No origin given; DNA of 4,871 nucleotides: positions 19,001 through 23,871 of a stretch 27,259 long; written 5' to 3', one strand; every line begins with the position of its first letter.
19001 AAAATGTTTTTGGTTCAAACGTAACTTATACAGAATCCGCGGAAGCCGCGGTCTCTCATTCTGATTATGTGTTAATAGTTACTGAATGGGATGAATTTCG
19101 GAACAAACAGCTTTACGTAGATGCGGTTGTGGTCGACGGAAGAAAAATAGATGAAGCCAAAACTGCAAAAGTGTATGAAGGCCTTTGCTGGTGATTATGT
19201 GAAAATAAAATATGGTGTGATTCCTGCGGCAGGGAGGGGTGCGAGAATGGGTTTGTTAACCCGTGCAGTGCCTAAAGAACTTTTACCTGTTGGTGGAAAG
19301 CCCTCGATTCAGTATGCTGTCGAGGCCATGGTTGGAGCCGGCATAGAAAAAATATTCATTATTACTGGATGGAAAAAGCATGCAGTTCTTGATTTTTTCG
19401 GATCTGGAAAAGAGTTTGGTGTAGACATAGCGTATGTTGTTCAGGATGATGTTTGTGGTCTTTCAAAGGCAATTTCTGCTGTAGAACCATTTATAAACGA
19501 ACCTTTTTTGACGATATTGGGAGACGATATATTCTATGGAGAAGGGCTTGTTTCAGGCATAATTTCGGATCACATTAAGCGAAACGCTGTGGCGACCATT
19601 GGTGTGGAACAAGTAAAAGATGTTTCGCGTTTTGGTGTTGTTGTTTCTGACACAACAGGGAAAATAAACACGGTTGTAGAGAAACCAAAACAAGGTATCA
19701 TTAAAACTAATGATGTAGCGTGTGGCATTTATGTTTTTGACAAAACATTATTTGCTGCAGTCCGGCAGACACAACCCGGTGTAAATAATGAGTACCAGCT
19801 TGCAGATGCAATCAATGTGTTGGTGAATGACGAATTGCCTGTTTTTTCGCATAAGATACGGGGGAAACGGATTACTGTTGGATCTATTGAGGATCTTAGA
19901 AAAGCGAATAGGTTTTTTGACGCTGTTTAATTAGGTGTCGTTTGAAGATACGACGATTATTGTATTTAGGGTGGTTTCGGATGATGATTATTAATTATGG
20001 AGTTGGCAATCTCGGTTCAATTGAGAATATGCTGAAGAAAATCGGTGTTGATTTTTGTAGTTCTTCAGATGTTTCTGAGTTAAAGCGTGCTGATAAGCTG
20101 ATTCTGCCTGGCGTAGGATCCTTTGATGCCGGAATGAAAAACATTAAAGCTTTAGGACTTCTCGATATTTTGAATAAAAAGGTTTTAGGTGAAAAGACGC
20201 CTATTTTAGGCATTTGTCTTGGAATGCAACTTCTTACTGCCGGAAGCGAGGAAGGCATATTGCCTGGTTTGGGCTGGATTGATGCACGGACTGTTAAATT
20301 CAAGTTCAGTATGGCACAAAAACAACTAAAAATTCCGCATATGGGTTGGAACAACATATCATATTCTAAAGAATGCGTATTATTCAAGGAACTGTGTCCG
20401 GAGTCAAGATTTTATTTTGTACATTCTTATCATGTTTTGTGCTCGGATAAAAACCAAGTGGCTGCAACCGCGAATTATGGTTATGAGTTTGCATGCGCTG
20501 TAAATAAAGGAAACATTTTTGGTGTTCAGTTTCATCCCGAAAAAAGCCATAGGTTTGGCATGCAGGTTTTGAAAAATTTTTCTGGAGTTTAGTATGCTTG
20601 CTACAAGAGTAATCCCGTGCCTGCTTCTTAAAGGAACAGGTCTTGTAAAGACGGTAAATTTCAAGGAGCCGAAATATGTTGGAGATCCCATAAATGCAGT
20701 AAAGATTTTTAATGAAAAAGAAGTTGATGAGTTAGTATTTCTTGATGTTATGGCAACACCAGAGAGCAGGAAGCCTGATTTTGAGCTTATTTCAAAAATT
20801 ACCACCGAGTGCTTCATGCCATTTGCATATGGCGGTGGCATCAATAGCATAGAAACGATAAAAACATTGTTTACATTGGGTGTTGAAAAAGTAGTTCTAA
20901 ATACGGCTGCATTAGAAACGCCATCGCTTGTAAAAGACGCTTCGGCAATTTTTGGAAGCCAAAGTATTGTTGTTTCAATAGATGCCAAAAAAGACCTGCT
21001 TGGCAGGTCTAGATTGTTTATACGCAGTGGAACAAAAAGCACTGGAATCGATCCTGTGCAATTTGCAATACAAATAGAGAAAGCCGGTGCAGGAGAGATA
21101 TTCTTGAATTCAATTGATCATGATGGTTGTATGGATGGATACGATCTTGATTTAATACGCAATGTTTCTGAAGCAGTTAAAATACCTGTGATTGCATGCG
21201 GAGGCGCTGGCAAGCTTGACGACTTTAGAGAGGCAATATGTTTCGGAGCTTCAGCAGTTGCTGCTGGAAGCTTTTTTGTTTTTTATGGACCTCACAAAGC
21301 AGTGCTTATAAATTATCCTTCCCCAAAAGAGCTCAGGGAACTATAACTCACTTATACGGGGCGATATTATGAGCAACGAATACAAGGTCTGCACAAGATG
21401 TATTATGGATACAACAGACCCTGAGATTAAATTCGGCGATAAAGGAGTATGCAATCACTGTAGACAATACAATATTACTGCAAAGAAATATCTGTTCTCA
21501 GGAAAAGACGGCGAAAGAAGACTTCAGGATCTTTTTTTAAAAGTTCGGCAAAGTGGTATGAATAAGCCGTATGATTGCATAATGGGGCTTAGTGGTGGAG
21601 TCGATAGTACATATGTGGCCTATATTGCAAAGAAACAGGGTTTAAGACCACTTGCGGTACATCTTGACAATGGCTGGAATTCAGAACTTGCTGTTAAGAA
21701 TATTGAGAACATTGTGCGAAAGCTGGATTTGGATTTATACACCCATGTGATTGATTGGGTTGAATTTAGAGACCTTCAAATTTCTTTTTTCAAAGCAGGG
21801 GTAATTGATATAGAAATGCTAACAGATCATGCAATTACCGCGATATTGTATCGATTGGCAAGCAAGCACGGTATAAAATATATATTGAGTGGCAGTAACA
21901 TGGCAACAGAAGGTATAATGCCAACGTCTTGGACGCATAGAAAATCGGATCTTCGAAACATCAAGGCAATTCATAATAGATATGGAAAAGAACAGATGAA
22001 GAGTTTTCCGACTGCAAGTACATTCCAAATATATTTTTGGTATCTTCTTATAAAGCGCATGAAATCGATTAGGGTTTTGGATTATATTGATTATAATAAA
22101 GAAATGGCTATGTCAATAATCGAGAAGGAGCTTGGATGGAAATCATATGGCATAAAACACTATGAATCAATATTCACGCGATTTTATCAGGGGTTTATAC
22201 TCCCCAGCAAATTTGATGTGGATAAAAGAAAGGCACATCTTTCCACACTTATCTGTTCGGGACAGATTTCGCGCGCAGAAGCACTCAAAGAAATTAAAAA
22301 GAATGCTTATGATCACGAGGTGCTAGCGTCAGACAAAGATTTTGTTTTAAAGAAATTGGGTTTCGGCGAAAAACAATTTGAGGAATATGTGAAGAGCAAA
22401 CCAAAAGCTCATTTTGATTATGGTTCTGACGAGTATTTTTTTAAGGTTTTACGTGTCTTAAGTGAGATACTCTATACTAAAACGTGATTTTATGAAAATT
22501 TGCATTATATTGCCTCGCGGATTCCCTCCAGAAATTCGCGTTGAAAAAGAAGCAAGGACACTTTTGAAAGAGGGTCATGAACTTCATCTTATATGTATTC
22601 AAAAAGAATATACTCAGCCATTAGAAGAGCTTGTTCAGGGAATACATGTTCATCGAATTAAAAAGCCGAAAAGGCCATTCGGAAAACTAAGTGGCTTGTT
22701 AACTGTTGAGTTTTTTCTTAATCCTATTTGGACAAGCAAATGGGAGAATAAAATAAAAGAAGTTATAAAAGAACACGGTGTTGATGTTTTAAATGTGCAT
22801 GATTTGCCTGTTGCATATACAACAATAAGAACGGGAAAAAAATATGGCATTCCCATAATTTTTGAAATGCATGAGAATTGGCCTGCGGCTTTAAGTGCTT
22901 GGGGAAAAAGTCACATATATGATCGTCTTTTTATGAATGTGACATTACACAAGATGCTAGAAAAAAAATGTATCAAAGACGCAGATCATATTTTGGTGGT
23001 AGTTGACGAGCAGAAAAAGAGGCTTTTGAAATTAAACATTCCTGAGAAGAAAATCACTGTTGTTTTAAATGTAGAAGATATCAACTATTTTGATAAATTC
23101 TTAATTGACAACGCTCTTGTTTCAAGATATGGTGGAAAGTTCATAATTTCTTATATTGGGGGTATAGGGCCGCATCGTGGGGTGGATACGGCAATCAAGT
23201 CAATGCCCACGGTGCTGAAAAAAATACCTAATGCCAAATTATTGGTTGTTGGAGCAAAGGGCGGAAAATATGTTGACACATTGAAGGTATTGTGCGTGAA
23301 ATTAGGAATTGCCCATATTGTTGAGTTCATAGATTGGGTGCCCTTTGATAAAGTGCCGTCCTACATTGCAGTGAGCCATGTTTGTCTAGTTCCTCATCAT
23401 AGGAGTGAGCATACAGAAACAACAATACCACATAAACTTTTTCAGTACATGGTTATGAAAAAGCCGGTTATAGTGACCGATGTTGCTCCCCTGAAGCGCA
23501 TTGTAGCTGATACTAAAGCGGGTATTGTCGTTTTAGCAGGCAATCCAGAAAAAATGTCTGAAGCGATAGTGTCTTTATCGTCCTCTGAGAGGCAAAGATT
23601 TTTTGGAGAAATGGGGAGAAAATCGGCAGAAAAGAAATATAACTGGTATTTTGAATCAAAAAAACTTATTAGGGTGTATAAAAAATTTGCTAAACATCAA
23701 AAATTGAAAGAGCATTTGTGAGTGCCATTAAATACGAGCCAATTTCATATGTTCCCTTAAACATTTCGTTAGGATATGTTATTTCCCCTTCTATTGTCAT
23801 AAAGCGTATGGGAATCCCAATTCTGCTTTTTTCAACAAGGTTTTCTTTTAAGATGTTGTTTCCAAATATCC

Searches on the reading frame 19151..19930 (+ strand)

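Call 14: search_protein_families(library=pfam, proteins=[window:19151-19930:+], max_evalue=0.001)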
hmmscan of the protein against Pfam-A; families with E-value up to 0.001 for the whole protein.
window:19151-19930:+ (259 aa): 3 families
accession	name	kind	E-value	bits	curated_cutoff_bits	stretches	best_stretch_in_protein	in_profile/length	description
PF00483.29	NTP_transferase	-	4.8e-37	128.3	21.2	1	22-255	2-241/245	Nucleotidyl transferase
PF12804.13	NTP_transf_3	-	6e-11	43.2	27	1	22-148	1-118/160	MobA-like NTP transferase domain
PF01128.25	IspD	-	6.6e-05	23.2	27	1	23-72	4-51/221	2-C-methyl-D-erythritol 4-phosphate cytidylyltransferase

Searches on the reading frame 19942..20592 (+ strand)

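Call 14: search_protein_families(library=pfam, proteins=[window:19942-20592:+], max_evalue=0.001)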
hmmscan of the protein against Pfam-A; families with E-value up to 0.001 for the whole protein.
window:19942-20592:+ (216 aa): 4 families
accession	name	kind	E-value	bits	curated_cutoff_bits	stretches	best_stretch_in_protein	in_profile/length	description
PF00117.34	GATase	-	2.4e-22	80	22.8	1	17-213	3-186/190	Glutamine amidotransferase class-I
PF01174.25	SNO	-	2.7e-09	37.6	27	1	28-203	12-173/188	SNO glutamine amidotransferase family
PF07722.19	Peptidase_C26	-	2.7e-08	34.3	20.5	1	77-200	97-219/219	Peptidase C26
PF07685.20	GATase_3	-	6.5e-05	23.1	27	1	36-119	27-117/196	CobB/CobQ-like glutamine amidotransferase domain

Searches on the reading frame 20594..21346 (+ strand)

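Call 14: search_protein_families(library=pfam, proteins=[window:20594-21346:+], max_evalue=0.001)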
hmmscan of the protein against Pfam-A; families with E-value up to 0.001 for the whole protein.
window:20594-21346:+ (250 aa): 5 families
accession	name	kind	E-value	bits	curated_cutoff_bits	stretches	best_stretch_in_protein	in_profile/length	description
PF00977.27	His_biosynth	-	6.2e-65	219.3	23.6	1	5-228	1-222/228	Histidine biosynthesis protein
PF03060.21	NMO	-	3.3e-10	40.3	28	1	185-229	182-226/331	Nitronate monooxygenase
PF01180.27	DHO_dh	-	8.4e-06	25.6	27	1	185-237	227-281/291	Dihydroorotate dehydrogenase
PF01207.24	Dus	-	0.00036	20.2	20.4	0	144-222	130-211/311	Dihydrouridine synthase (Dus)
PF02581.23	TMP-TENI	-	0.00051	19.9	27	0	181-225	134-177/180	Thiamine monophosphate synthase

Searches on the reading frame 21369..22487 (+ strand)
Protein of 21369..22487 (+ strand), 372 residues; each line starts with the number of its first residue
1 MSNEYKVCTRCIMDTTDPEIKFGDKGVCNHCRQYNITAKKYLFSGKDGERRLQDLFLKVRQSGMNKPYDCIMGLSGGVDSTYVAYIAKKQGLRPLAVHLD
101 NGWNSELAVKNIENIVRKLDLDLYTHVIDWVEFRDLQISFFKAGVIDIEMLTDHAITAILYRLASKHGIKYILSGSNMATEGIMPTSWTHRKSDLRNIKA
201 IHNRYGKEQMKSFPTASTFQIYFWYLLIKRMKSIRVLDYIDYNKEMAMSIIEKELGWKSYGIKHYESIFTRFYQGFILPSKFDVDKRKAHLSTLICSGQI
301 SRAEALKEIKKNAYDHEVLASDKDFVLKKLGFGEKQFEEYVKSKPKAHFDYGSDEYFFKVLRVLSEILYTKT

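Call 14: search_protein_families(library=pfam, proteins=[window:21369-22487:+], max_evalue=0.001)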
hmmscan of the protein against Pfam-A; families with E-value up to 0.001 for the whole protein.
window:21369-22487:+ (372 aa): 4 families
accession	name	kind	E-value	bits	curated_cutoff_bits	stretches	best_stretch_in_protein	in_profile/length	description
PF02540.23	NAD_synthase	-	3.4e-06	26.8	21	1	69-167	20-120/242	NAD synthase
PF06508.19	QueC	-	8.3e-06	25.9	22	1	70-136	2-66/210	Queuosine biosynthesis protein QueC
PF00733.27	Asn_synthase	-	0.00018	21.7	21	1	74-175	24-125/354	Asparagine synthase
PF03054.22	tRNA_Me_trans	-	0.00035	20.7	20.6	1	71-132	4-64/202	tRNA methyl transferase HUP domain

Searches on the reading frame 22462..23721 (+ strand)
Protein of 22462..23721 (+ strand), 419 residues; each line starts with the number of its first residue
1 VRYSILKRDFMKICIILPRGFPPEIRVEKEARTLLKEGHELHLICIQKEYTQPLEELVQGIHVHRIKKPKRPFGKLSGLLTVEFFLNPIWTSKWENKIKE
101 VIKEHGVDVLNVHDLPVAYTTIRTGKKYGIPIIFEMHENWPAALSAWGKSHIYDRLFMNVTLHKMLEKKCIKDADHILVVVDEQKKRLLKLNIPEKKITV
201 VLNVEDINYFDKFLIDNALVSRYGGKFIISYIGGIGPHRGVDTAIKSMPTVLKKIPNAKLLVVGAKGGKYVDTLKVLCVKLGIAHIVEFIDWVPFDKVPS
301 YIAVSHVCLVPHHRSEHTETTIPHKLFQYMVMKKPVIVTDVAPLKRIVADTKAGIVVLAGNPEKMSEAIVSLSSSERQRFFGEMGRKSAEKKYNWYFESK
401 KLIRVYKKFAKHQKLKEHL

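Call 69: search_protein_families(library=pfam, proteins=[window:22462-23721:+], max_evalue=0.001)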
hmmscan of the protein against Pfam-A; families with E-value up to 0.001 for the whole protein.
window:22462-23721:+ (419 aa): 5 families
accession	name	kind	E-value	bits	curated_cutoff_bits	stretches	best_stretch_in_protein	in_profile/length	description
PF00534.26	Glycos_transf_1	-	1.7e-22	80.2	26.4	1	223-380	12-164/172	Glycosyl transferases group 1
PF13692.12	Glyco_trans_1_4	-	1.5e-21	77.5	27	1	227-373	2-140/142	Glycosyl transferases group 1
PF13439.12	Glyco_transf_4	-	1.1e-16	61.7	28.5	1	27-203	8-164/170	Glycosyltransferase Family 4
PF13579.12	Glyco_trans_4_4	-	2.6e-12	47.8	29.7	1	26-203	6-157/158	Glycosyl transferase 4-like domain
PF13477.12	Glyco_trans_4_2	-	4.1e-05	24.2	23.4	1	29-178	15-136/139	Glycosyl transferase 4-like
